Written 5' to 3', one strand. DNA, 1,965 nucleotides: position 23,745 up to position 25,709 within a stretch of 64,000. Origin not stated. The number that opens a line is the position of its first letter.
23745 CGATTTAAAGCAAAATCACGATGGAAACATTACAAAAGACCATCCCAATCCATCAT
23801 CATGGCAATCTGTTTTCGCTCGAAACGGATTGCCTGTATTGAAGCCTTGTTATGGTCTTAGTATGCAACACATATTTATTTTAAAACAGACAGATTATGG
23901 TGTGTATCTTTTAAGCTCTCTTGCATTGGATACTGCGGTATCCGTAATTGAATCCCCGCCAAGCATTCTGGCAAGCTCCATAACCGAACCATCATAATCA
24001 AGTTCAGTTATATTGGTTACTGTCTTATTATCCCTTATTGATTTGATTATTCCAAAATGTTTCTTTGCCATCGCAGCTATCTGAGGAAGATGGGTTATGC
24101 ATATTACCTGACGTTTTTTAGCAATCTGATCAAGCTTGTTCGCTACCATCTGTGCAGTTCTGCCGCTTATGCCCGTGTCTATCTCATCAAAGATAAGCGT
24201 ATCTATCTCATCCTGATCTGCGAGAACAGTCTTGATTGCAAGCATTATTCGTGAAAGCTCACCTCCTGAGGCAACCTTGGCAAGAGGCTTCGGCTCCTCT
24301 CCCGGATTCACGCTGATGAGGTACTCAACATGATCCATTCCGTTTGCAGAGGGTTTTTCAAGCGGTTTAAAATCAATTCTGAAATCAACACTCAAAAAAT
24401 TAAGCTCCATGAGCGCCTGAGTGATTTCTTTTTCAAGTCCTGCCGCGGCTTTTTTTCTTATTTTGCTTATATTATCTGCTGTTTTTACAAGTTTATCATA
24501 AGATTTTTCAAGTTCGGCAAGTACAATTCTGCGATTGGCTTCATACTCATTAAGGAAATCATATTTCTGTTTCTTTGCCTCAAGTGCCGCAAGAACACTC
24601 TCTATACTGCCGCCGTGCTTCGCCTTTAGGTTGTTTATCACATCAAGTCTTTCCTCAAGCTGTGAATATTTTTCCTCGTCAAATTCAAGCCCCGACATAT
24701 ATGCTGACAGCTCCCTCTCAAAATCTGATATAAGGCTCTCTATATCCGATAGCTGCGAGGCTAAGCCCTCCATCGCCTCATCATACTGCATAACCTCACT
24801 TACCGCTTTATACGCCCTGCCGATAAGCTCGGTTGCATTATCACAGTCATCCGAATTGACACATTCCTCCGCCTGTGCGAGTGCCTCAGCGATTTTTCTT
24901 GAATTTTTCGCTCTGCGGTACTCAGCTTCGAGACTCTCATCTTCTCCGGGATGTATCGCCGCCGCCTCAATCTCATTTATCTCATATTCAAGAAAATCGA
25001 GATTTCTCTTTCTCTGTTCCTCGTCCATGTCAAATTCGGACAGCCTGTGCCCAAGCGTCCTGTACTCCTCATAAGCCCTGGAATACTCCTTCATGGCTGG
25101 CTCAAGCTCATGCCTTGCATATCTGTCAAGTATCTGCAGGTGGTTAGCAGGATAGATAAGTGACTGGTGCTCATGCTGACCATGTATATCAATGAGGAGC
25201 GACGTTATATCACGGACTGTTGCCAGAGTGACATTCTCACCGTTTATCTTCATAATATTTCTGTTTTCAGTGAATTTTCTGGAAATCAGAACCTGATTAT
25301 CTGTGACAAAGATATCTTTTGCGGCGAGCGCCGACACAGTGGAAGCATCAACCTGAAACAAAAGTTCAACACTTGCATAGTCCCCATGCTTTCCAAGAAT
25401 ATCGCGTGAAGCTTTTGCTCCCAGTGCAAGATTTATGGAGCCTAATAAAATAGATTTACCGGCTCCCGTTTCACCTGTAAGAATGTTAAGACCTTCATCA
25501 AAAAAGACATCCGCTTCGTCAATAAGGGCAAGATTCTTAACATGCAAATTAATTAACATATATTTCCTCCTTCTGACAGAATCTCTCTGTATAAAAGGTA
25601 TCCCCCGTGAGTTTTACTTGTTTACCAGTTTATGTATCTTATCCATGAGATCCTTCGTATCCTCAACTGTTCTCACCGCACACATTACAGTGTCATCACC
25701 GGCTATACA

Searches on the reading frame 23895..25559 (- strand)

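Call 9: search_protein_families(library=pfam, proteins=[window:23895-25559:-])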
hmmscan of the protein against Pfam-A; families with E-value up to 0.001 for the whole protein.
window:23895-25559:- (554 aa): 3 families
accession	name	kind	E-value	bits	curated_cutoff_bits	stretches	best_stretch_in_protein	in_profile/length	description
PF02463.25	SMC_N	-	7e-17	62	40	1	5-506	5-213/220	RecF/RecN/SMC N terminal domain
PF13175.12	AAA_15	-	5.3e-12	46.5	32.1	1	1-495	1-374/374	AAA ATPase domain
PF13476.12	AAA_23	-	3.1e-10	41.5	27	1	5-198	2-197/201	AAA domain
